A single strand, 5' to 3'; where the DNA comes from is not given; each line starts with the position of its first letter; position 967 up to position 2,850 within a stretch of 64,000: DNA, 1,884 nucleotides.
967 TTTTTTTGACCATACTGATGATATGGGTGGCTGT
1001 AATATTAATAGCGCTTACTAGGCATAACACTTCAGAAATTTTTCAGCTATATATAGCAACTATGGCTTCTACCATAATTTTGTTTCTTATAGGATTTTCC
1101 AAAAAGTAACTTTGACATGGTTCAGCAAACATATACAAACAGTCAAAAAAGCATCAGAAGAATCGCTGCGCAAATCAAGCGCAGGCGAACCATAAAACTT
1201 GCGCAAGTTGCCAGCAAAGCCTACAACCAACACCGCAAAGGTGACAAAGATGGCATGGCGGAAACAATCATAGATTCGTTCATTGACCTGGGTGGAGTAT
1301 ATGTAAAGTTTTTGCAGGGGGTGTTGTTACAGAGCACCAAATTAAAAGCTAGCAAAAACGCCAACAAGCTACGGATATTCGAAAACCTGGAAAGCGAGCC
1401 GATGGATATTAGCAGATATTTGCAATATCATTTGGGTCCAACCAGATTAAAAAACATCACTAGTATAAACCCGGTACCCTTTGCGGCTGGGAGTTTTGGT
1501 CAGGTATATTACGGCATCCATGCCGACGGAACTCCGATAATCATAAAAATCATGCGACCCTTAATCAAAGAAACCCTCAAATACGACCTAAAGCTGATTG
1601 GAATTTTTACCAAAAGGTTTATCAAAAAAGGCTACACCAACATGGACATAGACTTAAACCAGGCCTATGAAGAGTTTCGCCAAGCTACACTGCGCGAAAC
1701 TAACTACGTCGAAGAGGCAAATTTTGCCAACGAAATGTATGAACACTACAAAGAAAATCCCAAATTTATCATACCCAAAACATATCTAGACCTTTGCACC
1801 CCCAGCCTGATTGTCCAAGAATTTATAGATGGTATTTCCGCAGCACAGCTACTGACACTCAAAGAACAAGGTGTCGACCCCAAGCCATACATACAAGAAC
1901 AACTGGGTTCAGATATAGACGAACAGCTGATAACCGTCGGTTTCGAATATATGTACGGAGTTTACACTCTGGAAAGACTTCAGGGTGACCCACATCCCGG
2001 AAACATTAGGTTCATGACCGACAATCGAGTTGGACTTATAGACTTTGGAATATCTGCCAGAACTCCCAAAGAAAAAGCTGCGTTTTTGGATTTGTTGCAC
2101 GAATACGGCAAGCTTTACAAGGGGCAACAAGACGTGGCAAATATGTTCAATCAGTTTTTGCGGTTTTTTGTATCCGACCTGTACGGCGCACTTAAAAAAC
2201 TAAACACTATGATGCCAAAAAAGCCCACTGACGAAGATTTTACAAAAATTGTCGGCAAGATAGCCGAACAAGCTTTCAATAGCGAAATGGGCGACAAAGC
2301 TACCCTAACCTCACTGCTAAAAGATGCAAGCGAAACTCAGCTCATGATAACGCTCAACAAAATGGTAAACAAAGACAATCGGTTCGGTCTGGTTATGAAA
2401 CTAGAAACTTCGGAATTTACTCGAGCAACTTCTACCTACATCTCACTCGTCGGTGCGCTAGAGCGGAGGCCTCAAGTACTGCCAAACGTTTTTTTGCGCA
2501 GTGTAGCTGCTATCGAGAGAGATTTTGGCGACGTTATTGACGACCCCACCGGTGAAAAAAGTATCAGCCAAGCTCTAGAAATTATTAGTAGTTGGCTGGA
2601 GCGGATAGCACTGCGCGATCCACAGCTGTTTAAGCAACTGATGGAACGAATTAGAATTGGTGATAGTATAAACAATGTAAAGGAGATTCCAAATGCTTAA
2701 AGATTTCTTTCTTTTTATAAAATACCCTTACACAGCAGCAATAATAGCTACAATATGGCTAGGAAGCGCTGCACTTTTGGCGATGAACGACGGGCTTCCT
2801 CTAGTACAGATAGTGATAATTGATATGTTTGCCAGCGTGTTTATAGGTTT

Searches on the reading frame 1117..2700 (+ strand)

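Call 42: search_protein_families(library=pfam, proteins=[window:1117-2700:+], max_evalue=0.00001)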
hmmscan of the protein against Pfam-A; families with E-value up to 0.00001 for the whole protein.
window:1117-2700:+ (527 aa): 1 family
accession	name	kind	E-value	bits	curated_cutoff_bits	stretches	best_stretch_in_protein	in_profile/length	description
PF03109.22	ABC1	-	2.3e-35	122.4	22.9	1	100-325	16-227/244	ABC1 atypical kinase-like domain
